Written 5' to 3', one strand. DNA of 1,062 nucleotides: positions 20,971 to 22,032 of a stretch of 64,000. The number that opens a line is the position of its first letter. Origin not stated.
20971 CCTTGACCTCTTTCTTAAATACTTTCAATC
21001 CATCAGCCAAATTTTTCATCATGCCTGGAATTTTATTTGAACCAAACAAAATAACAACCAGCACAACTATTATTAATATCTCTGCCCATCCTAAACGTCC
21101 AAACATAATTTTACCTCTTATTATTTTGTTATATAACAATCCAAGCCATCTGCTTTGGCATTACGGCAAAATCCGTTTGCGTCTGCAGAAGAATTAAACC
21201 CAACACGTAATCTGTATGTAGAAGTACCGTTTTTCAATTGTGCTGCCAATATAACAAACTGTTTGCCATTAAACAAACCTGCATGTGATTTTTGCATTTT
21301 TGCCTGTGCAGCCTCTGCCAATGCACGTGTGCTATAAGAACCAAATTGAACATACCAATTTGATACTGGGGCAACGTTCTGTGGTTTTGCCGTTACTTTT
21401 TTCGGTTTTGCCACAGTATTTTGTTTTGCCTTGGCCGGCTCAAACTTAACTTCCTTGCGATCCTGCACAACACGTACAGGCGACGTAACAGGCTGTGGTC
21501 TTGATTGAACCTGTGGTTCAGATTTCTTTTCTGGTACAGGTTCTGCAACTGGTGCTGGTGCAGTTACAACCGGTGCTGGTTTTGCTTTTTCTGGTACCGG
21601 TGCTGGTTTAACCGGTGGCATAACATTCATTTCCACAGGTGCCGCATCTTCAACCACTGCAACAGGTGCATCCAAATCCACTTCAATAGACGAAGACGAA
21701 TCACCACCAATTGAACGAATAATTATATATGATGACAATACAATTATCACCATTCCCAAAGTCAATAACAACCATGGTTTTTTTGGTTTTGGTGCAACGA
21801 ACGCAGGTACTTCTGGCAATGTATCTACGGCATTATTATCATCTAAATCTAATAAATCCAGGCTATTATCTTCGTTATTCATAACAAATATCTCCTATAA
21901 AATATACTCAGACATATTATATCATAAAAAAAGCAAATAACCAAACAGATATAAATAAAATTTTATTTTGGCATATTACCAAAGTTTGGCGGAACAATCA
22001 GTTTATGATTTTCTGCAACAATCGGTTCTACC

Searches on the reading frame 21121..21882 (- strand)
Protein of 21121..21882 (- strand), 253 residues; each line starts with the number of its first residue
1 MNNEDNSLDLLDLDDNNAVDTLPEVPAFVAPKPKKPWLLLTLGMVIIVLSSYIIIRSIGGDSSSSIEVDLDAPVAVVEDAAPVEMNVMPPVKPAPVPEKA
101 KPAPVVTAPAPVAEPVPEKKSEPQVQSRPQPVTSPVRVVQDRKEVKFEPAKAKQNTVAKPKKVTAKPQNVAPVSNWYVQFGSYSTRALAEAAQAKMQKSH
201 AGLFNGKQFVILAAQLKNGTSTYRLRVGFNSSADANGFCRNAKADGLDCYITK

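Call 53: search_protein_families(library=pfam, proteins=[window:21121-21882:-], max_evalue=0.00001)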
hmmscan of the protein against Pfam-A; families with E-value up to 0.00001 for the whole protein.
window:21121-21882:- (253 aa): 1 family
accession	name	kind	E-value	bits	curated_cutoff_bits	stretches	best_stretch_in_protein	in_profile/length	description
PF05036.18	SPOR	-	1.6e-11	44.8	21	1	174-252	3-75/76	SPOR domain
